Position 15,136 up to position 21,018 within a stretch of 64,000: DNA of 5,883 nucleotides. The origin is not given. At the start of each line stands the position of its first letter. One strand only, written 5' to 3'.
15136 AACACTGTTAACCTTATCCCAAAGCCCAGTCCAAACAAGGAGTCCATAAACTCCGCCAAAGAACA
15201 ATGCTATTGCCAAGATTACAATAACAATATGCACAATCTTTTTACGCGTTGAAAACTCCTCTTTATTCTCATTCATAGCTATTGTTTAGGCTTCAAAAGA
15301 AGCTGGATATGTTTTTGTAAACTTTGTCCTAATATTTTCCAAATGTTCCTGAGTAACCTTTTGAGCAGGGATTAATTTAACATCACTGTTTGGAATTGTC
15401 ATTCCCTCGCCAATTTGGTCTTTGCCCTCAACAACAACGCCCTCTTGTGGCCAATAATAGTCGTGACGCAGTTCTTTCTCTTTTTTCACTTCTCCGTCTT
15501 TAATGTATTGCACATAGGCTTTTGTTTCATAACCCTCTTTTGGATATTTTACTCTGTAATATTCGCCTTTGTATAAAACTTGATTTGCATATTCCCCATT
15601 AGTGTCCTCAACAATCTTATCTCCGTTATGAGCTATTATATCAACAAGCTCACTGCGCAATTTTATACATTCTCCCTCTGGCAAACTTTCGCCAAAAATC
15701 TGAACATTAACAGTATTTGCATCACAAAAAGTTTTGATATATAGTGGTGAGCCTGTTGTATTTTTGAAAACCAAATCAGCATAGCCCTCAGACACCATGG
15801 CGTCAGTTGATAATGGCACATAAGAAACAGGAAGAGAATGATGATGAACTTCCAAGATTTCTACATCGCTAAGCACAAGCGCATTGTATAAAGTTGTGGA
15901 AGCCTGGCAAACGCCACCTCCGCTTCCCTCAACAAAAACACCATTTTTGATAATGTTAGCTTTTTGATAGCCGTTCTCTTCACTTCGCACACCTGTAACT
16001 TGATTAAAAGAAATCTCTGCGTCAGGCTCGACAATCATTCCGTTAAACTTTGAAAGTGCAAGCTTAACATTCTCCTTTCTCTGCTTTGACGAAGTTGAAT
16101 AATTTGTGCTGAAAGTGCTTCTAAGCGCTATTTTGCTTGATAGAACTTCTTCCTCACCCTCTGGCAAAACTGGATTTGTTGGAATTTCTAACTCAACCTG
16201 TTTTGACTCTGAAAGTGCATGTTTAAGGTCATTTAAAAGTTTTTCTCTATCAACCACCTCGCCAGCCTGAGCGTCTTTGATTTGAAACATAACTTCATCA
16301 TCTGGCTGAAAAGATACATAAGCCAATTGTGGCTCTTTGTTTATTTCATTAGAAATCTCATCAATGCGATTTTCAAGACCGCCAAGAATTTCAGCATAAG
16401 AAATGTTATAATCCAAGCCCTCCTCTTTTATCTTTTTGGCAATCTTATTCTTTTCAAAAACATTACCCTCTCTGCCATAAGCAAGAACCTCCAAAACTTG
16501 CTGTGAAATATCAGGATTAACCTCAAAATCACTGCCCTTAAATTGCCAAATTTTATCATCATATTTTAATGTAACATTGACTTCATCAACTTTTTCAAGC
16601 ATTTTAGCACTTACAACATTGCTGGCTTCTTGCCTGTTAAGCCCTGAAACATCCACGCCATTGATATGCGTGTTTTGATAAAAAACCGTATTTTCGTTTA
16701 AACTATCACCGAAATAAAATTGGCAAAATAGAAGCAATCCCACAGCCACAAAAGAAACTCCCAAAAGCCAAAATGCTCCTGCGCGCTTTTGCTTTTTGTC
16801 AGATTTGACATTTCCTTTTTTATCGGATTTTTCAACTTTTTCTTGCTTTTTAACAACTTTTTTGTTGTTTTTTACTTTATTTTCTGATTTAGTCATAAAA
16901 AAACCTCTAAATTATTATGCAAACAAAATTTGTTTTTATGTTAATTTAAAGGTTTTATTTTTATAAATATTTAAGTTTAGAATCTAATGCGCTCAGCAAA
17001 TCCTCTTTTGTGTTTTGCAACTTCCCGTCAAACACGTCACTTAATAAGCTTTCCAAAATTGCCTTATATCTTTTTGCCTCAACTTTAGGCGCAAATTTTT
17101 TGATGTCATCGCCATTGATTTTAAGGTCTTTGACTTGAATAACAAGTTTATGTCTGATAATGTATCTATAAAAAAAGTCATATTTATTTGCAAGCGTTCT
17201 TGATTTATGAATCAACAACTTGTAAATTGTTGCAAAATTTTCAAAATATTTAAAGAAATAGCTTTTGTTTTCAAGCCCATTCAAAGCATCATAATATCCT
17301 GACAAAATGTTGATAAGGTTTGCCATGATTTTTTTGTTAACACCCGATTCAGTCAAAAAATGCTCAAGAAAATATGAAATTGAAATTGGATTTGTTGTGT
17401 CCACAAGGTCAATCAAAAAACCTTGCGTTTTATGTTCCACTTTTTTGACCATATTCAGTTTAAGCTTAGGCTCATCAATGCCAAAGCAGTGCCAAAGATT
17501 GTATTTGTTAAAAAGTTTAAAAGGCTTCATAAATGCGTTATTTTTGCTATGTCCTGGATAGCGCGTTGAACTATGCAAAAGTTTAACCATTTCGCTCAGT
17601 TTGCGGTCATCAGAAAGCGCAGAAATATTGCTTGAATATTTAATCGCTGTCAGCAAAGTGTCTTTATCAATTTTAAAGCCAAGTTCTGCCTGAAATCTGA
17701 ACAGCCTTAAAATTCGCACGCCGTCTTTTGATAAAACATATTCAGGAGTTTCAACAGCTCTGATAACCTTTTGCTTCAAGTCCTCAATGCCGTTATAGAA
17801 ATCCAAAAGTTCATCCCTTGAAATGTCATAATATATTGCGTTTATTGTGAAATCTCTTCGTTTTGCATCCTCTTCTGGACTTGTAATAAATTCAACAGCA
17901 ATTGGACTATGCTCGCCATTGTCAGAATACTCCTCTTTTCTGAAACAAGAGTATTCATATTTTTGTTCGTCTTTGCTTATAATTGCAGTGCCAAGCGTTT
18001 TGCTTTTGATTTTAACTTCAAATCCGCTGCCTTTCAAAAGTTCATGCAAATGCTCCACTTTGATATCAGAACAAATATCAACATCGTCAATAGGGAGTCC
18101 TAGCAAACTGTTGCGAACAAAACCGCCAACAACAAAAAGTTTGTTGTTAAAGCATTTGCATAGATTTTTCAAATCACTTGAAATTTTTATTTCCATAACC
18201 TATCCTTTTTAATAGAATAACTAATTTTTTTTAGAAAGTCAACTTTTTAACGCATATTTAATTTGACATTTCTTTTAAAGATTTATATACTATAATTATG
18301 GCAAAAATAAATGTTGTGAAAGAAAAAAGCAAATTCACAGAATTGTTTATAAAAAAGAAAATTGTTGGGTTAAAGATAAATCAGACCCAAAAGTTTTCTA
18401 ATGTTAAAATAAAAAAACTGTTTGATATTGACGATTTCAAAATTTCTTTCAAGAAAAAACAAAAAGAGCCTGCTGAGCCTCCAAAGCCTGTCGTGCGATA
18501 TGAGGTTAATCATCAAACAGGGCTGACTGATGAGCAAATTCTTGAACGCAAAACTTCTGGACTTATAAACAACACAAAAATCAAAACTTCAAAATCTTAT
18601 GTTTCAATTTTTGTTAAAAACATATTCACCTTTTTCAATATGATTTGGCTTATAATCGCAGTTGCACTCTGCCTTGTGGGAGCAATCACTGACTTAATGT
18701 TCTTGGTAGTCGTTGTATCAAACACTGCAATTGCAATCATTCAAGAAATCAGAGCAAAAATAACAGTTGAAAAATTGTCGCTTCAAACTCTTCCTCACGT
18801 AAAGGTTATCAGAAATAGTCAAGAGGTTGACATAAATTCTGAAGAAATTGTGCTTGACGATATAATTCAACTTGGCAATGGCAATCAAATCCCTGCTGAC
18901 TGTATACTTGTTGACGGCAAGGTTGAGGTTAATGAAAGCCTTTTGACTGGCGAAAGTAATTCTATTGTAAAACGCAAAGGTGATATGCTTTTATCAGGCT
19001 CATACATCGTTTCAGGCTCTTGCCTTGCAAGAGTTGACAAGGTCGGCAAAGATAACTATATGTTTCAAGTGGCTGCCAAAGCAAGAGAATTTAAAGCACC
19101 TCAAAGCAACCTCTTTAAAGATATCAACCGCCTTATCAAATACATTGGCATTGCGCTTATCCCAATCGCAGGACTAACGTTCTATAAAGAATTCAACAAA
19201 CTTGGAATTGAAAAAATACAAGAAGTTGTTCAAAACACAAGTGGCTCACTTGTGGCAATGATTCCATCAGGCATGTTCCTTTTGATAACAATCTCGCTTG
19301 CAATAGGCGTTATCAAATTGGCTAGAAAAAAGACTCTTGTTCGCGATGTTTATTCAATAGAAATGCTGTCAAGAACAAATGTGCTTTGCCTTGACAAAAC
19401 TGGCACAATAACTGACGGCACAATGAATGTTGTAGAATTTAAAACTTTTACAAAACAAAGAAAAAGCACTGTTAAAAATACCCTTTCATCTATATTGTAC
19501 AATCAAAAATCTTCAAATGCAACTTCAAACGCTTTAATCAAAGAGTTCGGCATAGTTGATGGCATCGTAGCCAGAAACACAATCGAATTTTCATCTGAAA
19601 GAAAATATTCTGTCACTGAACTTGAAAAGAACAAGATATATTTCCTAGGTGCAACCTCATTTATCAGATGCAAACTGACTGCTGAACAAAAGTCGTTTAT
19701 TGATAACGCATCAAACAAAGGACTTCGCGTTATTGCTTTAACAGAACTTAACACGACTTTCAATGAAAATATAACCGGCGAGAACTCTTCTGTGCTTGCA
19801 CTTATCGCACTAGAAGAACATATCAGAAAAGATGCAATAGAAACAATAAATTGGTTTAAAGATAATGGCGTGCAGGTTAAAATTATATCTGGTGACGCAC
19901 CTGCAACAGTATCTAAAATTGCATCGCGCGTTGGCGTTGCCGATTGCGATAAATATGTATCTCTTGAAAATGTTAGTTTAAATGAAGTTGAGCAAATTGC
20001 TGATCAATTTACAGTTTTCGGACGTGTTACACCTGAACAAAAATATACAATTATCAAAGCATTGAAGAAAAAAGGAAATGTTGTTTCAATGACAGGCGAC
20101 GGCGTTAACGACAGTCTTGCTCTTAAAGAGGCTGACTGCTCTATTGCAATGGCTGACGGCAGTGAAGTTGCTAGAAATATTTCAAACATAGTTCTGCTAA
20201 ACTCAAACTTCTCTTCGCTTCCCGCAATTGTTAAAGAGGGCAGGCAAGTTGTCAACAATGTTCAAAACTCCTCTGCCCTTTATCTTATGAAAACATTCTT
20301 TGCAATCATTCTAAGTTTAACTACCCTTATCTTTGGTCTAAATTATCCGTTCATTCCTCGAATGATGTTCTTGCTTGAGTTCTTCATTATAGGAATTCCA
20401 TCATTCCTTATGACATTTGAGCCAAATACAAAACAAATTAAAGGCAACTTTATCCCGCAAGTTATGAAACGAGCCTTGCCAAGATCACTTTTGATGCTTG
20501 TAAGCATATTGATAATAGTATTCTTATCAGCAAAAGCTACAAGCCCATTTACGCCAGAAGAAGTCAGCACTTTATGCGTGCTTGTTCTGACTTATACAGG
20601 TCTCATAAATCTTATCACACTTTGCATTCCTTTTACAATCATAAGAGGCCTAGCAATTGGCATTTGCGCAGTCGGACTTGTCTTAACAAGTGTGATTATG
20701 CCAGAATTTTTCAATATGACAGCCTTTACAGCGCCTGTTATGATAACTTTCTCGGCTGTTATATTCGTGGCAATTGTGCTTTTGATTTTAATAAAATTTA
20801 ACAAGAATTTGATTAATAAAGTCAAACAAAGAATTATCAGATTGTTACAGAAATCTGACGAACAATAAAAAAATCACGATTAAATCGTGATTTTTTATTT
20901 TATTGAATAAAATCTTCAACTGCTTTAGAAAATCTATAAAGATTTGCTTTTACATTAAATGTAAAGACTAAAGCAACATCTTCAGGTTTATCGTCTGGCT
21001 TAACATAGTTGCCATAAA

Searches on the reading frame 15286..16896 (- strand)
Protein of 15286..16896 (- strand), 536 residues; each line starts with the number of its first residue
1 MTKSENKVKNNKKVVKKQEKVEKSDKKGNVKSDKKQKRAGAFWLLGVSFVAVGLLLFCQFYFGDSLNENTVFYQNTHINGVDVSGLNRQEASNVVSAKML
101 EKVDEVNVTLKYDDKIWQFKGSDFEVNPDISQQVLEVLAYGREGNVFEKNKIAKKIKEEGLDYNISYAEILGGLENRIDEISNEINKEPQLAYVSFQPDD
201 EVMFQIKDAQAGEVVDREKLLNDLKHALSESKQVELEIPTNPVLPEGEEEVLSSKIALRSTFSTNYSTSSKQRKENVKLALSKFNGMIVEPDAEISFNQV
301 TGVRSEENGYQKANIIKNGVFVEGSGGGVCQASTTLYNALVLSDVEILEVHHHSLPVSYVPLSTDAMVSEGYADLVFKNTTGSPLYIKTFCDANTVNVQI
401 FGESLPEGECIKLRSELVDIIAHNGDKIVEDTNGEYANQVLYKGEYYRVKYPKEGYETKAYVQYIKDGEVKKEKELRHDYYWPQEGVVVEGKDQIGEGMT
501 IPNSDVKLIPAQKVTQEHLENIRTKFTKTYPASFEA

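Call 7: search_protein_families(library=pfam, proteins=[window:15286-16896:-], max_evalue=0.00001)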
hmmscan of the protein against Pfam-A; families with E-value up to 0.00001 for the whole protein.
window:15286-16896:- (536 aa): 2 families
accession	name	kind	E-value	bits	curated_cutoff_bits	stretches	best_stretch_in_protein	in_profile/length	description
PF04294.18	VanW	-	9.9e-46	154.9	27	1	272-401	1-130/130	VanW like protein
PF12229.13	PG_binding_4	-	1.1e-11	45.3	22.1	1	117-233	1-113/117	Putative peptidoglycan binding domain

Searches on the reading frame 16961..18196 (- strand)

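Call 37: search_protein_families(library=pfam, proteins=[window:16961-18196:-], max_evalue=0.01)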
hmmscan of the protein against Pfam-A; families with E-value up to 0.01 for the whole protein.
window:16961-18196:- (411 aa): 3 families
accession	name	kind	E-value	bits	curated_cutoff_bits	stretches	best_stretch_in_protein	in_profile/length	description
PF01743.26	PolyA_pol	-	2.3e-30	106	23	1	20-146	1-126/126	Poly A polymerase head domain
PF13735.12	tRNA_NucTran2_2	-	2.5e-06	28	27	1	270-403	21-148/149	tRNA nucleotidyltransferase domain 2 putative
PF12627.12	PolyA_pol_RNAbd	-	0.00037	20.6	22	1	173-210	1-38/64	Probable RNA and SrmB- binding site of polymerase A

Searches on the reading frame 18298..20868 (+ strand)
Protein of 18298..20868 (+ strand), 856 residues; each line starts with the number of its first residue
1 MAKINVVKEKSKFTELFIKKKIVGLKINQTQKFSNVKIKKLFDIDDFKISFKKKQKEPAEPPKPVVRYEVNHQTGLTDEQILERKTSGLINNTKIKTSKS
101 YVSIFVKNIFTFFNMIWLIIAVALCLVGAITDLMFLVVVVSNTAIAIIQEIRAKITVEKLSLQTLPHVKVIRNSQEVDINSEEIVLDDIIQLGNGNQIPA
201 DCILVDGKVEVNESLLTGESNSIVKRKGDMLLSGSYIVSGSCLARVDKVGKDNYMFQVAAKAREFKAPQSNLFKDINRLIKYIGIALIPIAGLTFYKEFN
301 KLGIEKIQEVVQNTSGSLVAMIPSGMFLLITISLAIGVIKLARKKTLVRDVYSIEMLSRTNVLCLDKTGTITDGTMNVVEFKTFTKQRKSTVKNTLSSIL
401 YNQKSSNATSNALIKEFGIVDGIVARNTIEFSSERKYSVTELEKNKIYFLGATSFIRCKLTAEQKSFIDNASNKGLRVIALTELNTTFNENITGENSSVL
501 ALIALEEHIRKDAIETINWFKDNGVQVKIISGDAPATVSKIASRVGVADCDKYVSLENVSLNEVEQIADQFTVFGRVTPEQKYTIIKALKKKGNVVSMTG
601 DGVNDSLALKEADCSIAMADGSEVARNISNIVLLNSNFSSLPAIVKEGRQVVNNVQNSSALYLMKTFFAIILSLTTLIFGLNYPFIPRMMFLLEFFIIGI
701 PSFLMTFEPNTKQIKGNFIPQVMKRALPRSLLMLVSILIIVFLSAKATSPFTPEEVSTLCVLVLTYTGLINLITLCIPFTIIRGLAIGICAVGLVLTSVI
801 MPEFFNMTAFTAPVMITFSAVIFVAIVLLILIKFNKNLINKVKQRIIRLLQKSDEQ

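Call 7: search_protein_families(library=pfam, proteins=[window:18298-20868:+], max_evalue=0.00001)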
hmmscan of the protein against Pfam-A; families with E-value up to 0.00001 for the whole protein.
window:18298-20868:+ (856 aa): 2 families
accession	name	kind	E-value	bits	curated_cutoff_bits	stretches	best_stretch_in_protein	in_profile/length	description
PF00122.25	E1-E2_ATPase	-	4.2e-41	140.9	28.1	1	166-344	5-181/181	E1-E2 ATPase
PF00702.32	Hydrolase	-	4.3e-18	66.8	26.4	1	362-613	3-191/191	haloacid dehalogenase-like hydrolase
